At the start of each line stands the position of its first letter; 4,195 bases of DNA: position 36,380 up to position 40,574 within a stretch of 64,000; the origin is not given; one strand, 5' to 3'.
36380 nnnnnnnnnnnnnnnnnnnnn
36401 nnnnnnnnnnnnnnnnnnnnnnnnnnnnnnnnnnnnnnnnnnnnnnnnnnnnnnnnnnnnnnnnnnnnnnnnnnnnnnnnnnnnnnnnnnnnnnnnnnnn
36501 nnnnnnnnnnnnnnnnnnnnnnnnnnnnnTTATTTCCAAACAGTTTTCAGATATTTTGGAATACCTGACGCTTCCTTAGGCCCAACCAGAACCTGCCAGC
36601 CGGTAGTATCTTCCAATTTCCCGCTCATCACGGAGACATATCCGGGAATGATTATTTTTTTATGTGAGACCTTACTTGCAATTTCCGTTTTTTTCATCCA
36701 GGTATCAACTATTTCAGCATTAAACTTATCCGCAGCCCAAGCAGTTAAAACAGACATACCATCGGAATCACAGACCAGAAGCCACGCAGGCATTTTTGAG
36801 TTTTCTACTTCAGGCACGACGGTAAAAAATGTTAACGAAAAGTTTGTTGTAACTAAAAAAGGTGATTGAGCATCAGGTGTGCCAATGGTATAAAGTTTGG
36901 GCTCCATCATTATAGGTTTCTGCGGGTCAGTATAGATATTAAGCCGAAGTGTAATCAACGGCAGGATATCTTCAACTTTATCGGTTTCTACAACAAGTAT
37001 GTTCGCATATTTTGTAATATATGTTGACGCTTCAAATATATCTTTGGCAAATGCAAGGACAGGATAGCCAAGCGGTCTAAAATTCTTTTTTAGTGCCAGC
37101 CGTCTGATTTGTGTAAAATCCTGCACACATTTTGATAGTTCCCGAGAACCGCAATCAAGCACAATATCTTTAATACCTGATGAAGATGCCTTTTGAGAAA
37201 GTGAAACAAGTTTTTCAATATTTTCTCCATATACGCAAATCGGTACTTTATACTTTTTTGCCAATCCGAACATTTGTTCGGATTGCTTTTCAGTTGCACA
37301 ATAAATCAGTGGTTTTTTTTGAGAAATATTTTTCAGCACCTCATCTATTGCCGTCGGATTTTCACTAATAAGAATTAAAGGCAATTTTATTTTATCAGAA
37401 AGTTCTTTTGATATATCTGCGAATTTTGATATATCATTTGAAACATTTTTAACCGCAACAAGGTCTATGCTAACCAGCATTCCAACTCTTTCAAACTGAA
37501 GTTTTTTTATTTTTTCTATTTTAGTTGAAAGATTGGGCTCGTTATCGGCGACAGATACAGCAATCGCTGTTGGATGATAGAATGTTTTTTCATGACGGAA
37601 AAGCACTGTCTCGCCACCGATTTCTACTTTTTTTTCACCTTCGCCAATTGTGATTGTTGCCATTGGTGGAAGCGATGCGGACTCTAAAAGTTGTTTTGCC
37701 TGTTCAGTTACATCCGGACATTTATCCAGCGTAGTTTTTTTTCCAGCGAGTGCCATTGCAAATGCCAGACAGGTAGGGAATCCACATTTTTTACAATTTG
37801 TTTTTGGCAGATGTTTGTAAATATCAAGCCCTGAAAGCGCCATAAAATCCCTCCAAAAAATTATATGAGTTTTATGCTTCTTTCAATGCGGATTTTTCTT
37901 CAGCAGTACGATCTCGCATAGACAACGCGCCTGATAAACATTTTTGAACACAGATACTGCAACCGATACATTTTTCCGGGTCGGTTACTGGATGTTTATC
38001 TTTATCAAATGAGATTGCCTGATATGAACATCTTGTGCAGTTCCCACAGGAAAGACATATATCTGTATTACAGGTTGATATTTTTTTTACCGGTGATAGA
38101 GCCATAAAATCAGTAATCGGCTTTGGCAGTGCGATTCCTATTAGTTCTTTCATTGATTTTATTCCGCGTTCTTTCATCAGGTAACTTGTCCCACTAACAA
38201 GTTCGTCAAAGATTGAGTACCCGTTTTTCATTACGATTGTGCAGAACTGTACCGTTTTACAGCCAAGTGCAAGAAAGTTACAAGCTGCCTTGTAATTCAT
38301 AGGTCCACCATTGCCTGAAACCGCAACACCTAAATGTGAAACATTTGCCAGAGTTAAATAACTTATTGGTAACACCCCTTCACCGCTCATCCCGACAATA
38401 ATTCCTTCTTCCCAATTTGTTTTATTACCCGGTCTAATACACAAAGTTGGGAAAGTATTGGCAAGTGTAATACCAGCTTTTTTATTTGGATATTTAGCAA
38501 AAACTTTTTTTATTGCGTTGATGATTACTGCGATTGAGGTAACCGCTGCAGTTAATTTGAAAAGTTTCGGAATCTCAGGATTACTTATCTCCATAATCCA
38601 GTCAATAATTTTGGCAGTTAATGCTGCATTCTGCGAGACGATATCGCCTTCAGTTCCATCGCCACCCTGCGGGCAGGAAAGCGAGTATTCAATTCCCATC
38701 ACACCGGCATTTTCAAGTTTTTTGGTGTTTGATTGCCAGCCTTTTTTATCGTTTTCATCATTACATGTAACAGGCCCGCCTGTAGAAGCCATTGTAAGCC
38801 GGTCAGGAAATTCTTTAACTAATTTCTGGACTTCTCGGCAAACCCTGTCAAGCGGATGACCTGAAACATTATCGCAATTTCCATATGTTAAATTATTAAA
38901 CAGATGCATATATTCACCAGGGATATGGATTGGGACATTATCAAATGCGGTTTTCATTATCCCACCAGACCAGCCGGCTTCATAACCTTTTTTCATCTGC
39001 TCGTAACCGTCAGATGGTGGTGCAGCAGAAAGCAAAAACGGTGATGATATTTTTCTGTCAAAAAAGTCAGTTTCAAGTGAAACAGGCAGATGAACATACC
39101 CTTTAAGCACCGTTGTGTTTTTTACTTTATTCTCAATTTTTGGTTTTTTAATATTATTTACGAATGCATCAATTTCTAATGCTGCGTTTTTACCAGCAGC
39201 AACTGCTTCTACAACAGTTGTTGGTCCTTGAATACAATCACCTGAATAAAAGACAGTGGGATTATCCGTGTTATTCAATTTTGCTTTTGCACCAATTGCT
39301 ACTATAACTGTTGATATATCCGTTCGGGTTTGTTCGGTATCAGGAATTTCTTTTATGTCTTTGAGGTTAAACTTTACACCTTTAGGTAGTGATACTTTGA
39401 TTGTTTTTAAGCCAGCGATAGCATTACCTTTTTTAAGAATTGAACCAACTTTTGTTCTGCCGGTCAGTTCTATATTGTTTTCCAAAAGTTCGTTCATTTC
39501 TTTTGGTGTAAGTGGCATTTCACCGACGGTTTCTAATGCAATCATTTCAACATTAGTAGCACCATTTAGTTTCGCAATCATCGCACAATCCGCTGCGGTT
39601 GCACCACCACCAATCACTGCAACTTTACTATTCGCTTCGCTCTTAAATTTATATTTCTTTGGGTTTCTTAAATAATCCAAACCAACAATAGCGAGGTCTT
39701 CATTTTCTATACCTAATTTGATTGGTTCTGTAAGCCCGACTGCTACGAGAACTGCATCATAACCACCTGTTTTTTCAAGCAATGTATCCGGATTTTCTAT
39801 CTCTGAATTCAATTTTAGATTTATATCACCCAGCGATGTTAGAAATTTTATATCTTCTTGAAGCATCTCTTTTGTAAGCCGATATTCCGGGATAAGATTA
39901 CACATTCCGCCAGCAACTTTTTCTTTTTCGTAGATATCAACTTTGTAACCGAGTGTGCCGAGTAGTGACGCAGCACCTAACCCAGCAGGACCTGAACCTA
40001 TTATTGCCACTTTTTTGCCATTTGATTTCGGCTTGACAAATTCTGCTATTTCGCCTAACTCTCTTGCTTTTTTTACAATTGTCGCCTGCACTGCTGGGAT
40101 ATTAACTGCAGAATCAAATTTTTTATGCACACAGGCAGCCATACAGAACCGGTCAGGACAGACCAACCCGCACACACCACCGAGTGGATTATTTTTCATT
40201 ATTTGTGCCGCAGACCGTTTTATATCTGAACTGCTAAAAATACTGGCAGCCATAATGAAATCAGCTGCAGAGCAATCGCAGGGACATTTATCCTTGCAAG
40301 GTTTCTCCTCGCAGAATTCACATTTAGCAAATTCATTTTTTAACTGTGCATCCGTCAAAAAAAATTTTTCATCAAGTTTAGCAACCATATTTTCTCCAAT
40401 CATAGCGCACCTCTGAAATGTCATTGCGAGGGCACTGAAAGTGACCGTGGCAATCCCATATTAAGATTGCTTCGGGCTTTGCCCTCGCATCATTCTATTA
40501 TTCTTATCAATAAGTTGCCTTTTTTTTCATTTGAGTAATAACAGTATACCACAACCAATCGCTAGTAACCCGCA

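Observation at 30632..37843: Corrinoid Fe-S protein operon interrupted by an 890-aa coiled-coil protein and a RACo-like activator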

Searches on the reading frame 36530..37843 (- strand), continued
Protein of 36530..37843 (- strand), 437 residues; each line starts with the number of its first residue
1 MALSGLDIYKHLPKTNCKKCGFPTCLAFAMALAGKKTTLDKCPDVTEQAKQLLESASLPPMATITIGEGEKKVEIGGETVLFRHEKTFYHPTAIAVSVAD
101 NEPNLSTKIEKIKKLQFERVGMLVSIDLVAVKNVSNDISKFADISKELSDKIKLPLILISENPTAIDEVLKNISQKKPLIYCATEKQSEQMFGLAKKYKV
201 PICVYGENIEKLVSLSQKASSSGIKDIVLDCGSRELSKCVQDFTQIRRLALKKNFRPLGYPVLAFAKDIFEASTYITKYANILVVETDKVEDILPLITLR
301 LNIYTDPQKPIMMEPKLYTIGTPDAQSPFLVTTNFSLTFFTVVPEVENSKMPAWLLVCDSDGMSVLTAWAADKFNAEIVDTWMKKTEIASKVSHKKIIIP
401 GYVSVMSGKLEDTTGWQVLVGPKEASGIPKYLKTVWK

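Call 67: find_encoding_contigs(protein=P0012, flank=8000, max_places=2)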
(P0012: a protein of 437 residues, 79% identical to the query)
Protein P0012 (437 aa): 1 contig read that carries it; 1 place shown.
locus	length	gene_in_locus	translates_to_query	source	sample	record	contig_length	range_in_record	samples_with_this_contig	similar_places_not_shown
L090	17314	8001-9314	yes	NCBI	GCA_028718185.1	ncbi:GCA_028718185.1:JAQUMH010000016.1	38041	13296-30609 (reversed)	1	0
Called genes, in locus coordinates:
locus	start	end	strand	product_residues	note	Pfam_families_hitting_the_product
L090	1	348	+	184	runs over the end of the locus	-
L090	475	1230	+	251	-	PF00142:Fer4_NifH, PF01656:CbiA, PF02374:ArsA_ATPase, PF03308:MeaB (weak), PF06564:CBP_BcsQ (faint), PF10609:ParA, PF13614:AAA_31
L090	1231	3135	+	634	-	PF03063:Prismane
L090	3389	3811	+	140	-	PF12838:Fer4_7 (faint), PF13187:Fer4_9 (faint), PF13237:Fer4_10 (weak), PF13247:Fer4_11, PF14697:Fer4_21 (weak), PF00037:Fer4, PF12837:Fer4_6 (weak)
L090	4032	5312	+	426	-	PF00890:FAD_binding_2 (faint), PF07992:Pyr_redox_2, PF13738:Pyr_redox_3 (weak), PF00070:Pyr_redox, PF18267:Rubredoxin_C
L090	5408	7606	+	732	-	PF18537:CODH_A_N, PF03598:CdhC, PF19436:ACS_CODH_B_C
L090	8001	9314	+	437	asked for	PF04060:FeS, PF03599:CdhD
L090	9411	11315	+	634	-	PF00111:Fer2, PF17650:RACo_linker, PF17651:Raco_middle, PF14574:RACo_C_ter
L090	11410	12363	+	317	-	PF03599:CdhD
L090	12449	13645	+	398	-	PF00871:Acetate_kinase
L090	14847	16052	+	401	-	PF03783:CsgG, PF13036:LpoB (weak)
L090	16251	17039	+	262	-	PF00809:Pterin_bind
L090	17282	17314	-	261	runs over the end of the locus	PF01226:Form_Nir_trans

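Call 78: search_protein_families(library=padloc, proteins=[L002:11894-15073:+, L002:11316-11693:+], max_evalue=0.001)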
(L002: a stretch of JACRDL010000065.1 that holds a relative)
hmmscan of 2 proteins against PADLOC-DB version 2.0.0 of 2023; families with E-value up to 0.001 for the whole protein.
L002:11894-15073:+ (1059 aa): 0 families

L002:11316-11693:+ (125 aa): 3 families
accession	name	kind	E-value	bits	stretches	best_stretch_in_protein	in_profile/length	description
PDLC00405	SduA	-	2.9e-06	25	1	4-63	7-66/323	DUF4263 domain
PDLC04055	PD-T4-6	-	3.4e-06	24.1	1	3-123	365-483/496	-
PDLC04725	PDC-M60B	-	0.00056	17.8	1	1-61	1-63/158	-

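Call 80: search_protein_families(library=pfam, proteins=[L003:8354-9988:+, L089:299-1729:+], max_evalue=0.01)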
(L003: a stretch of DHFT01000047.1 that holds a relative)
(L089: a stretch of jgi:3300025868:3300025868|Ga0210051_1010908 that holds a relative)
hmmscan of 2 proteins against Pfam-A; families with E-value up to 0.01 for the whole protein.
L003:8354-9988:+ (544 aa): 0 families

L089:299-1729:+ (476 aa): 0 families

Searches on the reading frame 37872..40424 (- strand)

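Call 4: search_protein_families(library=pfam, proteins=[window:37872-40424:-], max_evalue=0.01)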
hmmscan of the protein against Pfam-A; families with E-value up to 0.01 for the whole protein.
window:37872-40424:- (850 aa): 15 families
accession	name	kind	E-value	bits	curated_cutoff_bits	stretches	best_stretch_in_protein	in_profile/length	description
PF07992.20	Pyr_redox_2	-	1.4e-19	71.1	26.1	1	137-411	1-291/291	Pyridine nucleotide-disulphide oxidoreductase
PF14691.11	Fer4_20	-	2.3e-14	53.6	25.8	1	23-122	12-110/113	Dihydroprymidine dehydrogenase domain II, 4Fe-4S cluster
PF13450.12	NAD_binding_8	-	1.4e-06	29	21.9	1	141-176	1-36/68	NAD(P)-binding Rossmann-like domain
PF13738.12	Pyr_redox_3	-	2.6e-06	27.4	30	0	141-172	2-34/305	Pyridine nucleotide-disulphide oxidoreductase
PF00070.33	Pyr_redox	-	8.9e-06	26.6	22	0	138-196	1-59/82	Pyridine nucleotide-disulphide oxidoreductase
PF14697.11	Fer4_21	-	3.2e-05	24.4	35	1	786-830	4-52/59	4Fe-4S dicluster domain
PF13187.11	Fer4_9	-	0.00012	22.4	27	1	790-833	2-51/52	4Fe-4S dicluster domain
PF12838.12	Fer4_7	-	0.00018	22.4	27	1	790-833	2-52/52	4Fe-4S dicluster domain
PF00037.32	Fer4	-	0.00024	21.2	21.1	1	812-829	1-18/24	4Fe-4S binding domain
PF03486.20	HI0933_like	-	0.00058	19.8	50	1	138-172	2-36/244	HI0933-like protein Rossmann domain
PF01262.27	AlaDh_PNT_C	-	0.001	19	23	0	137-169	29-61/214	Alanine dehydrogenase/PNT, C-terminal domain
PF01494.25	FAD_binding_3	-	0.0013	18.4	22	1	138-168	3-33/349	FAD binding domain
PF12837.12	Fer4_6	-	0.0014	18.9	25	1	812-834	2-24/24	4Fe-4S binding domain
PF12797.12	Fer4_2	-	0.0021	18.4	24.5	1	811-829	2-20/22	4Fe-4S binding domain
PF13237.11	Fer4_10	-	0.0024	18.2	25.5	1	786-829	5-52/53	4Fe-4S dicluster domain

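Call 50: search_protein_families(library=ncbifam, proteins=[window:37872-40424:-], max_evalue=0.001)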
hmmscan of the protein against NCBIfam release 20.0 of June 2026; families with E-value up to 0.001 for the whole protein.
window:37872-40424:- (850 aa): 58 families (the best 25 are shown)
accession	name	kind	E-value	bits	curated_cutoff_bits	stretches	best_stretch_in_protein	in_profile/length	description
NF009410.0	PRK12771.1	subfamily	1.1e-73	248.7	516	1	32-431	39-455/566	NAD(P)-binding protein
NF006183.0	PRK08318.1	equivalog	2.4e-57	194.6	335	1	450-842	4-403/422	NAD-dependent dihydropyrimidine dehydrogenase subunit PreA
NF010590.0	PRK13984.1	equivalog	1.3e-51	175.5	946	1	27-345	184-509/611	putative oxidoreductase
NF009454.0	PRK12814.1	equivalog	2e-51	175.1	916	2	38-345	100-402/657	putative NADPH-dependent glutamate synthase small subunit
TIGR01316.1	gltA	equivalog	9.9e-46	156.4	471.75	1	24-381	17-387/449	NADPH-dependent glutamate synthase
TIGR03315.1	Se_ygfK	equivalog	7.5e-44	149.4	835.3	1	38-436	442-847/1012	putative selenate reductase subunit YgfK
TIGR01318.1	gltD_gamma_fam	subfamily_domain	1.4e-43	149.1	482.95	1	24-380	31-397/467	glutamate synthase, small subunit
NF009414.0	PRK12778.1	equivalog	9e-41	139.9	1103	1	25-380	321-685/752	bifunctional dihydroorotate dehydrogenase B NAD binding subunit/NADPH-dependent glutamate synthase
NF009409.0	PRK12770.1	subfamily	2.2e-39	135.5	343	2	131-380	13-286/360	putative glutamate synthase subunit beta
NF009408.0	PRK12769.1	equivalog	1.2e-38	132.7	1003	1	23-378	215-581/659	formate-dependent uric acid utilization protein AegA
TIGR01317.1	GOGAT_sm_gam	subfamily_domain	6.9e-38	130.7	447.7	1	23-309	32-322/485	glutamate synthase small subunit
NF009451.0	PRK12809.1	equivalog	8.2e-38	130.1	1154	1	25-321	200-507/639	formate-dependent uric acid utilization protein YgfT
NF009413.0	PRK12775.1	equivalog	1.5e-32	112.4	1895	1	30-381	328-686/1006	putative trifunctional 2-polyprenylphenol hydroxylase/glutamate synthase subunit beta/ferritin domain-containing protein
NF045663.1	diclust_near_Sec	equivalog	4.4e-27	94.5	530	2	27-233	4-201/759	pyridine nucleotide-disulfide oxidoreductase/dicluster-binding protein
NF009415.0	PRK12779.1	equivalog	1e-20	73.3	1519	1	44-321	211-502/944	putative bifunctional glutamate synthase subunit beta/2-polyprenylphenol hydroxylase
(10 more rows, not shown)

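Call 78: search_protein_families(library=padloc, proteins=[window:37872-40424:-], max_evalue=0.001)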
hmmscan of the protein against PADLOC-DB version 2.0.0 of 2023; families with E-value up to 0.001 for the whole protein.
window:37872-40424:- (850 aa): 2 families
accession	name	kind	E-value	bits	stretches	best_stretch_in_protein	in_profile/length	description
PDLC01086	C3a186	-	2.1e-05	22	1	137-175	1-39/384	"C-3?,4? desaturase"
PDLC03858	LmuA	-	0.0005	16.7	0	135-169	53-88/827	-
